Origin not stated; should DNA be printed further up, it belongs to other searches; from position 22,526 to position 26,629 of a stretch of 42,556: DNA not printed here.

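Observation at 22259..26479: rpoB is not followed by rpoC: terminator and glyA sit where rpoC is expected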

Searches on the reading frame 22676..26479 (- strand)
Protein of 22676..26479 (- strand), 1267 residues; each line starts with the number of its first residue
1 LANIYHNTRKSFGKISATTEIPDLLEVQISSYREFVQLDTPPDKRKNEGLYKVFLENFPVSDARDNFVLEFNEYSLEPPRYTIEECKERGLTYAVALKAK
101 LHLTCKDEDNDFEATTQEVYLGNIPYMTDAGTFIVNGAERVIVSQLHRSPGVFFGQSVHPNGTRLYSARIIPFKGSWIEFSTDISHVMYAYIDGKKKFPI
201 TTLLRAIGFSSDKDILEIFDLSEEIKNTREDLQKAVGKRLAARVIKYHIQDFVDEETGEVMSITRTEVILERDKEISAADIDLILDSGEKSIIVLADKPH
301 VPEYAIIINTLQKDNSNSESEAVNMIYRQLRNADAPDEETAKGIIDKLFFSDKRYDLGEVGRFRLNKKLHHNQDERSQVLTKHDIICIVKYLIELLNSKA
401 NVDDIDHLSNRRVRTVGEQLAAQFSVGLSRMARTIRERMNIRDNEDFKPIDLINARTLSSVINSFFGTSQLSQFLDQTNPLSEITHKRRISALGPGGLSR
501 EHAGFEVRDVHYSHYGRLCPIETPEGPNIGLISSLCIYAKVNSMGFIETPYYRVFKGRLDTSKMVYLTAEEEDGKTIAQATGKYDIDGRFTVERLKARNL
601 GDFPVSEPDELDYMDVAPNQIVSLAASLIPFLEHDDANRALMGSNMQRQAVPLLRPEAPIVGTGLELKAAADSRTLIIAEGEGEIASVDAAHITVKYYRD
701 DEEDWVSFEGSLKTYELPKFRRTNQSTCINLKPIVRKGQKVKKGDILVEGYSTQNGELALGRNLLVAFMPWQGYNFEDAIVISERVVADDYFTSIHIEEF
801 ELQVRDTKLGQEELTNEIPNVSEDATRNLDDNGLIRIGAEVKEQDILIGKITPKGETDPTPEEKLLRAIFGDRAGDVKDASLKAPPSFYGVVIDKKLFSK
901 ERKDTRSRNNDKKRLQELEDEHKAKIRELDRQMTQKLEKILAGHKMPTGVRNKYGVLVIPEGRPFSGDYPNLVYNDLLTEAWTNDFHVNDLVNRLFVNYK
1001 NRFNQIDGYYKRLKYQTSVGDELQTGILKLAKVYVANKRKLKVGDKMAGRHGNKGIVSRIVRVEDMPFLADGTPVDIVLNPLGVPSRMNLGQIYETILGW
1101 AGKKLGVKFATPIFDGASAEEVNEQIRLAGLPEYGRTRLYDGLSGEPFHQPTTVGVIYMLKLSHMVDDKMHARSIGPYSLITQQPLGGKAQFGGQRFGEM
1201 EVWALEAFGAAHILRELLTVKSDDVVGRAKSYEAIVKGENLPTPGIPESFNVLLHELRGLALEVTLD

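Call 5: search_protein_families(library=pfam, proteins=[window:22676-26479:-])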
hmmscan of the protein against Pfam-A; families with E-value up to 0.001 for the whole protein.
window:22676-26479:- (1267 aa): 6 families
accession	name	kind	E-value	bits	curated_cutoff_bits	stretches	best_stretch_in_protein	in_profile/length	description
PF00562.33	RNA_pol_Rpb2_6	-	1.2e-131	439.7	23.4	1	679-1191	2-373/373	RNA polymerase Rpb2, domain 6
PF04561.19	RNA_pol_Rpb2_2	-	2.8e-31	109.1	21.7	2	304-414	84-190/190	RNA polymerase Rpb2, domain 2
PF04565.21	RNA_pol_Rpb2_3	-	9.6e-30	103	21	1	473-541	1-68/68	RNA polymerase Rpb2, domain 3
PF04560.25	RNA_pol_Rpb2_7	-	1.1e-25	90.2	32.1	1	1193-1266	1-84/87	RNA polymerase Rpb2, domain 7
PF04563.20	RNA_pol_Rpb2_1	-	3.4e-23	82.7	28.2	1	24-459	2-202/203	RNA polymerase beta subunit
PF10385.14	RNA_pol_Rpb2_45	-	1.3e-19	70.4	28.2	1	551-617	1-66/66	RNA polymerase beta subunit external 1 domain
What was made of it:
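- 22676..26479 (-): rpoB, complete beta subunit (1267 aa). Six Pfam Rpb2 domains covering residues 24-1266 (call 5).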

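Call 9: find_encoding_contigs(protein=window:22676-26479:-, flank=10000, max_places=10)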
Protein window:22676-26479:- (1267 aa): no gene with exactly this product is on record in the collection.
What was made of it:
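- Tried and rejected: An exact look-up of the window's rpoB failed because the TTG start was read as Leu (call 9).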

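Call 12: find_related_loci(query=window:22676-26479:-, collection=genome_contigs, flank=10000)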
Query window:22676-26479:- (1267 aa) in genome_contigs; peptide patterns used: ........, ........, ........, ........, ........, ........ (x = any residue, [..] = any of these).
600 stretches matched a pattern (row limit reached: there are more); 600 encode a relative of the query (tblastn E <= 1e-3); the best 80 are kept; 80 distinct loci.
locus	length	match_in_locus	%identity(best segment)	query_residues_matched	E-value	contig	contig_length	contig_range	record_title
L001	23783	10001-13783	70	7-1267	0e+0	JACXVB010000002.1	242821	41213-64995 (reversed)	MAG: Sphingobacteriales bacterium isolate JN15.004 scaffold_2, whole genome shotgun sequence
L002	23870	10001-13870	69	1-1267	0e+0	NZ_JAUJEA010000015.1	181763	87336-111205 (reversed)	Splendidivirga corallicola strain BMA10 NAEMHLCP_15, whole genome shotgun sequence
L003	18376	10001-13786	69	9-1267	0e+0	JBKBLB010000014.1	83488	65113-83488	MAG: Bacteroidia bacterium isolate 21I_069.bin.68 NODE_327_length_83488_cov_30.453885, whole genome shotgun sequence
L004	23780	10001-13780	70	9-1267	0e+0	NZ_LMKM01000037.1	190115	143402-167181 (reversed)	Pedobacter sp. Leaf216 contig_8, whole genome shotgun sequence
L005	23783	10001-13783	70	6-1266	0e+0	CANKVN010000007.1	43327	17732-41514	MAG: Flavobacteriales bacterium isolate ZE-13oct10-141 genome assembly, contig: ZE-13oct10-C282, whole genome shotgun se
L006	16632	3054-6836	70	6-1266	0e+0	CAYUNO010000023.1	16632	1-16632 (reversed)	MAG TPA_asm: uncultured Flavobacteriaceae bacterium isolate binchicken_co393_172 genome assembly, contig: NODE_2393_leng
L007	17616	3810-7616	69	1-1267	0e+0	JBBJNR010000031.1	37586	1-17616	MAG: Daejeonella sp. isolate RUP_SRG_01 MBC-RUP_F0-S0_451, whole genome shotgun sequence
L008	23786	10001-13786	70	7-1267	0e+0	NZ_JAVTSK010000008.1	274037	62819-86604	Pedobacter gandavensis strain MADA_278 contig_0008, whole genome shotgun sequence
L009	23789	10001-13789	69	6-1267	0e+0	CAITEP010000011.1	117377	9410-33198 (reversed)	MAG: uncultured Mucilaginibacter sp. isolate B4coas_bin-1728 genome assembly, contig: bin-1728:11/52, whole genome shotg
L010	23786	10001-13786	70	7-1267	0e+0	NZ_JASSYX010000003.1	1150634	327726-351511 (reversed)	Pedobacter ginsengisoli strain Gsoil 104 3, whole genome shotgun sequence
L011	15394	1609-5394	70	7-1267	0e+0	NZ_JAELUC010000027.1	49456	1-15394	Pedobacter sp. ASV12 NODE_27_length_49552_cov_11.975701, whole genome shotgun sequence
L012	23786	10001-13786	69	7-1267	0e+0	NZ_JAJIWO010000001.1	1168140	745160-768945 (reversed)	Mucilaginibacter sp. UR6-11 contig1, whole genome shotgun sequence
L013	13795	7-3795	70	6-1267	0e+0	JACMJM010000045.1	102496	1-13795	MAG: Sphingobacteriaceae bacterium isolate ES-bin-166 ES-bin-166-contig-k141_7782283, whole genome shotgun sequence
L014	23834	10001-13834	68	9-1267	0e+0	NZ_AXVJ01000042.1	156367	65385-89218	Runella limosa DSM 17973 K339DRAFT_scaffold00014.14_C, whole genome shotgun sequence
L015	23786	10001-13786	70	7-1267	0e+0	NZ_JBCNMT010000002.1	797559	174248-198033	MAG: Pedobacter sp. isolate SMAGNO82 Contig2, whole genome shotgun sequence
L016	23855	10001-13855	69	6-1267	0e+0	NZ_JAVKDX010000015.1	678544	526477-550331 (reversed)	MAG: Ekhidna sp. isolate E2-BRE-04 k141_14965, whole genome shotgun sequence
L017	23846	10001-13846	68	9-1267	0e+0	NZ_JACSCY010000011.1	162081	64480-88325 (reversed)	Hymenobacter citatus strain BT507 NODE_11_length_162081_cov_46.312091, whole genome shotgun sequence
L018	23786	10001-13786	70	7-1267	0e+0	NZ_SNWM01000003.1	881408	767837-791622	Pedobacter duraquae strain DSM 19034 Ga0180971_103, whole genome shotgun sequence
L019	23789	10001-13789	69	7-1267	0e+0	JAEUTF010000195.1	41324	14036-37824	MAG: Bacteroidia bacterium isolate new MAG-322 k141_1151947, whole genome shotgun sequence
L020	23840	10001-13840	68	8-1267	0e+0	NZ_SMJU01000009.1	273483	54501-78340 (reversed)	Arundinibacter roseus strain DMA-K-7a NODE_9_length_273483_cov_38.976752, whole genome shotgun sequence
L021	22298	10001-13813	68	1-1267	0e+0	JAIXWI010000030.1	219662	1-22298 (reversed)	MAG: Bacteroidetes bacterium isolate D4_MAG_00013 pond_D4_MAG_00013_000000000025, whole genome shotgun sequence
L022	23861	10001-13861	67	5-1267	0e+0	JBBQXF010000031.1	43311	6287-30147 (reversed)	MAG: Cytophagales bacterium isolate Co_metawrap_2097 Cmw_2097_k141_10784375_length_43311_cov_12.9997, whole genome shotg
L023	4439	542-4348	69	1-1267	0e+0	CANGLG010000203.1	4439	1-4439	MAG: Flavobacteriales bacterium isolate Jr-28jun17-172 genome assembly, contig: Jr-28jun17-C30927, whole genome shotgun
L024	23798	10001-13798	68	4-1267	0e+0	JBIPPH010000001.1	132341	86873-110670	MAG: Bacteroidia bacterium isolate ME2015-07-03_3300042555_group6_bin23 Rohwer_bin1032_scaffold_17_c1, whole genome shot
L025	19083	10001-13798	69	3-1267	0e+0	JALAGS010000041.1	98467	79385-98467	MAG: Sphingobacterium sp. isolate feces_ps_bin.10 k141_9071, whole genome shotgun sequence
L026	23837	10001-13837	68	9-1267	0e+0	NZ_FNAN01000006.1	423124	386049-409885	Dyadobacter soli strain DSM 25329, whole genome shotgun sequence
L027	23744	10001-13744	70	22-1267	0e+0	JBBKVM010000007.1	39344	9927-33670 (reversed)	MAG: Bacteroidia bacterium isolate metabat_bins.79 k119_3584158, whole genome shotgun sequence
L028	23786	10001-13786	69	9-1267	0e+0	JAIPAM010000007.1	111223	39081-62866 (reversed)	MAG: Flavobacterium sp. isolate Tobar2m-G16 Tobar2m-C95, whole genome shotgun sequence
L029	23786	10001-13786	69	9-1267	0e+0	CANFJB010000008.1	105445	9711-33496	MAG: Bacteroidetes bacterium isolate Jr-14may18-254 genome assembly, contig: Jr-14may18-C234, whole genome shotgun seque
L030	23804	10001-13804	69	1-1267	0e+0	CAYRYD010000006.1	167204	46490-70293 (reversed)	MAG TPA_asm: uncultured Saprospiraceae bacterium isolate SRP193661_co2_189 genome assembly, contig: NODE_45_length_16720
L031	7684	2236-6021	69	8-1267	0e+0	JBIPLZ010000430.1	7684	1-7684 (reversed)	MAG: Flavobacteriales bacterium isolate ME2015-10-10_3300044731_group6_bin130 Rohwer_bin934_scaffold_11703_c1, whole gen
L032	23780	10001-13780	69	9-1267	0e+0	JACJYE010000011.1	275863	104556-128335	MAG: Lewinellaceae bacterium isolate HK-STAS-BACT-30 HK-STAS-BACT-30_11, whole genome shotgun sequence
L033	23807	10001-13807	69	1-1267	0e+0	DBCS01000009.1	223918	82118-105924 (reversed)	MAG TPA_asm: Flavobacteriales bacterium UBA952 UBA952_contig_1448, whole genome shotgun sequence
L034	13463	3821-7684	68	1-1266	0e+0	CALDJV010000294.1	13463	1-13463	MAG TPA_asm: uncultured Cytophagaceae bacterium isolate SRR6490003_bin.60_CONCOCT_v1.1_MAG genome assembly, contig: ERZ7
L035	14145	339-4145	69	1-1267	0e+0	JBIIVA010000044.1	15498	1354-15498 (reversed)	MAG: Crocinitomicaceae bacterium isolate ME2004-09-30_3300044641_group2_bin113 Rohwer_bin728_scaffold_3070_c1, whole gen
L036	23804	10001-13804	69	1-1267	0e+0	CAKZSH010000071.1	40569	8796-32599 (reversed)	MAG: uncultured Saprospiraceae bacterium isolate L1_Bin_METABAT__150_1 genome assembly, contig: c_000000559662, whole ge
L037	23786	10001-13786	69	9-1267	0e+0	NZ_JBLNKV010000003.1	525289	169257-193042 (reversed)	Flavobacterium sp. ZT3R25 L22_3, whole genome shotgun sequence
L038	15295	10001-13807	69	1-1267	0e+0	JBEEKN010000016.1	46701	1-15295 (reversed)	MAG: Bacteroidota bacterium isolate columbia_2019_sw_WHONDRS-S19S_0074_A_bin.21 scaffold_0000103, whole genome shotgun s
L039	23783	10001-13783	69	9-1267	0e+0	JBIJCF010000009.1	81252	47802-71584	MAG: Bacteroidia bacterium isolate ME2006-08-18D11_3300042945_group2_bin212 Rohwer_bin431_scaffold_111_c1, whole genome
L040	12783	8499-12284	69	9-1267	0e+0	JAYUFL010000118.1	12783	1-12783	MAG: Bacteroidota bacterium isolate GFS_7730 GFS_7730_117, whole genome shotgun sequence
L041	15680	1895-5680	69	9-1267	0e+0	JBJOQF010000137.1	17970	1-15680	MAG: Bacteroidota bacterium isolate whiteclaycreek2_2019_sw_WHONDRS-S19S_0038_B_bin.34 scaffold_1258975, whole genome sh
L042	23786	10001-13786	69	9-1267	0e+0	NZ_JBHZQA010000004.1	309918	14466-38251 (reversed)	Flavobacterium fructosi strain LB3P45 L14_4, whole genome shotgun sequence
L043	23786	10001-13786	69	9-1267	0e+0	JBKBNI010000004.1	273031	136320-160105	MAG: Thermaurantimonas sp. isolate 21I_069.bin.33 NODE_4_length_273031_cov_146.958777, whole genome shotgun sequence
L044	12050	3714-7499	68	9-1267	0e+0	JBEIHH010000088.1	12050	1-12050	MAG: Crocinitomicaceae bacterium isolate Sample-102-S76-bin-193 Sample_102_S76-bin_193-k141_2987263, whole genome shotgu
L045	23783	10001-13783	69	9-1267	0e+0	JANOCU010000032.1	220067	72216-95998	MAG: Bacteroidota bacterium isolate VAR_17_metabat_285 VAR_17_k141_2650936, whole genome shotgun sequence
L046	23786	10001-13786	69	9-1267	0e+0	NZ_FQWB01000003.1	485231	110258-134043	Flavobacterium fluvii strain DSM 19978, whole genome shotgun sequence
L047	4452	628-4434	69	1-1267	0e+0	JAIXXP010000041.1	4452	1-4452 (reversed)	MAG: Cryomorphaceae bacterium isolate D4_MAG_00057 pond_D4_MAG_00057_000000000086, whole genome shotgun sequence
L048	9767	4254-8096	67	9-1267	0e+0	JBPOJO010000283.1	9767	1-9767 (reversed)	MAG: Bacteroidota bacterium isolate MAG_621 c_000000620668, whole genome shotgun sequence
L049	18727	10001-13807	68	1-1267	0e+0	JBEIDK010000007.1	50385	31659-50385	MAG: Flavobacteriales bacterium isolate Sample-101-S75-bin-22 Sample_101_S75-bin_22-k141_1949883, whole genome shotgun s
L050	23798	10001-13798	68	4-1267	0e+0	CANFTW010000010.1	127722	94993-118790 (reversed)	MAG: Bacteroidetes bacterium isolate Jr-16oct17-282 genome assembly, contig: Jr-16oct17-C265, whole genome shotgun seque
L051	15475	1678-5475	68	4-1267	0e+0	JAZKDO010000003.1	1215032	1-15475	MAG: Bacteroidota bacterium isolate DC_HB_01_SPN181219-bin054 DCHB01SPN_B054_0_000000000003, whole genome shotgun sequen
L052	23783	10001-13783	68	9-1267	0e+0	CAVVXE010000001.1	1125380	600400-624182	MAG: uncultured Flavobacteriaceae bacterium isolate MFD09779.bin.1.6 genome assembly, contig: contig_26916, whole genome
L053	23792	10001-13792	68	6-1266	0e+0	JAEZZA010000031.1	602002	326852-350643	MAG: Bacteroidetes bacterium isolate OH_PFB_31 k127_349856, whole genome shotgun sequence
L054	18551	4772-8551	69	9-1267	0e+0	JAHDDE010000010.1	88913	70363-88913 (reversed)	MAG: Saprospiraceae bacterium isolate MAG-150 RZ_709, whole genome shotgun sequence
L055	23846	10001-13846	68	9-1267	0e+0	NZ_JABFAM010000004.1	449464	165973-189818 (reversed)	Rufibacter sp. XAAS-G3-1 NODE_1_length_1107007_cov_33.1651_4, whole genome shotgun sequence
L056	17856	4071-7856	68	9-1267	0e+0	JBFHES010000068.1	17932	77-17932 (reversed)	MAG: Bacteroidales bacterium isolate Mix_sand07.2021.05.G.106 k141_352343_length_17932_cov_28.7633, whole genome shotgun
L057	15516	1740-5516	68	9-1267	0e+0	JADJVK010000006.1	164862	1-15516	MAG: Saprospiraceae bacterium isolate Hjor_18-Q3-R7-51_BATAC.116 tig00005872-10-1648800, whole genome shotgun sequence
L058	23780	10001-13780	68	9-1267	0e+0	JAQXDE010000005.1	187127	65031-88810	MAG: Saprospiraceae bacterium isolate cluster4_bin.60 k119_3653, whole genome shotgun sequence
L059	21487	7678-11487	68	1-1267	0e+0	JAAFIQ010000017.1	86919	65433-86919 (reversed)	MAG: Bacteroidetes bacterium isolate bin65.metabat.ball.129 WN_Bacteroidetes_3_scaffold_17, whole genome shotgun sequenc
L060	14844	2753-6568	68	3-1267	0e+0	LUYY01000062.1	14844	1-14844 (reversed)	MAG: Bacteroidales bacterium Bact_07 Bact_07_contig_12955, whole genome shotgun sequence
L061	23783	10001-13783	68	8-1267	0e+0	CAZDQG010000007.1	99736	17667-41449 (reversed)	MAG TPA_asm: uncultured Saprospiraceae bacterium isolate SRP173033_co2_119 genome assembly, contig: NODE_67_length_99736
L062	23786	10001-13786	69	9-1267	0e+0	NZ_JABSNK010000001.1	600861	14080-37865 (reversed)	Flavobacterium sp. 28A Ga0416760_01, whole genome shotgun sequence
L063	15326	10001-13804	68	2-1267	0e+0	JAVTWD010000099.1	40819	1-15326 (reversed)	MAG: Bacteroidota bacterium isolate labscale reactor_MAG5 NODE_451_length_40819_cov_9.290869, whole genome shotgun seque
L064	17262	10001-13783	68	9-1267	0e+0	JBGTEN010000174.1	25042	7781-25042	MAG: Arenibacter sp. isolate JTS-RE168 k141_7928325, whole genome shotgun sequence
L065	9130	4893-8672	68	9-1267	0e+0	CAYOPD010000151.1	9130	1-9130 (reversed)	MAG TPA_asm: uncultured Saprospiraceae bacterium isolate SRP173033_co3_146 genome assembly, contig: NODE_10692_length_91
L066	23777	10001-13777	68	9-1267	0e+0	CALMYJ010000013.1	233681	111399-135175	MAG TPA_asm: uncultured Chitinophagaceae bacterium isolate SRR2107179_bin.63_CONCOCT_v1.1_MAG genome assembly, contig: E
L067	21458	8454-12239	68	9-1267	0e+0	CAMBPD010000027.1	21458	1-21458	MAG: Chryseobacterium gleum isolate MoH-02may19-300 genome assembly, contig: MoH-02may19-C3823, whole genome shotgun seq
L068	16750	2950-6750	67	1-1267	0e+0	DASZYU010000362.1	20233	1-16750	MAG TPA_asm: Puia sp. isolate SMAG_U6218 k141_116472, whole genome shotgun sequence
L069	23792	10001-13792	68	7-1267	0e+0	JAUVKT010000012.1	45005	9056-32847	MAG: Bacteroidales bacterium isolate CSMAG_487 CSMAG_487_k141_1627743_length_45005_cov_20.0000, whole genome shotgun seq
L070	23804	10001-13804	68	4-1267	0e+0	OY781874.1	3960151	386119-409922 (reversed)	MAG: uncultured Allomuricauda sp. isolate 4df3e308-65e8-40b7-b592-6afed2a89953 genome assembly, chromosome: 1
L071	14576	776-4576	67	1-1267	0e+0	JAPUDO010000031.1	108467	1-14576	MAG: Niabella sp. isolate labscale reactor_MAG1 NODE_164_length_108467_cov_7.151607, whole genome shotgun sequence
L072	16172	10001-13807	69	1-1267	0e+0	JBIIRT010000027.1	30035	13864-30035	MAG: Daejeonella sp. isolate ME2003-10-15_3300042462_group2_bin55 Rohwer_bin1075_scaffold_328_c1, whole genome shotgun s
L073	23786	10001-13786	69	9-1267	0e+0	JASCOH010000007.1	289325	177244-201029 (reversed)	Flavobacteriaceae bacterium PS02334 NODE_7_length_289325_cov_18.279452, whole genome shotgun sequence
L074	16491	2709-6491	68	9-1267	0e+0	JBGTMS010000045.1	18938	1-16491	MAG: Zeaxanthinibacter sp. isolate JTS-RE37 k141_4255527, whole genome shotgun sequence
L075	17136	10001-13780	67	8-1267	0e+0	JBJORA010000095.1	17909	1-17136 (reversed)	MAG: Bacteroidota bacterium isolate yakimariver_2019_sw_WHONDRS-S19S_0060_B_bin.65 scaffold_2878072, whole genome shotgu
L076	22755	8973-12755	67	7-1267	0e+0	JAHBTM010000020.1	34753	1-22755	MAG: Ferruginibacter sp. isolate ACE_BAC14 BAC14_20, whole genome shotgun sequence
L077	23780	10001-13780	68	9-1267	0e+0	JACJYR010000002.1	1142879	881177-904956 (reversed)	MAG: Lewinellaceae bacterium isolate HK-STAS-BACT-43 HK-STAS-BACT-43_2, whole genome shotgun sequence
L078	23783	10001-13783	67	8-1267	0e+0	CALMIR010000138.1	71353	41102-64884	MAG TPA_asm: uncultured Saprospirales bacterium isolate SRR2107183_bin.93_CONCOCT_v1.1_MAG genome assembly, contig: ERZ7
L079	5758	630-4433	67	1-1267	0e+0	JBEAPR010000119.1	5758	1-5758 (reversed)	MAG: Bacteroidota bacterium isolate muddycreek_2019_sw_WHONDRS-S19S_0082_B_bin.128 scaffold_42297, whole genome shotgun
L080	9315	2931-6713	68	9-1267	0e+0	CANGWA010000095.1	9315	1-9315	MAG: Sphingobacteriaceae bacterium isolate RE-15aug16-229 genome assembly, contig: RE-15aug16-C12604, whole genome shotg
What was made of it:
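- Tried and rejected: Conserved peptide patterns filled the row limit, so neither the window's own genome nor its congeners were recovered (call 12).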
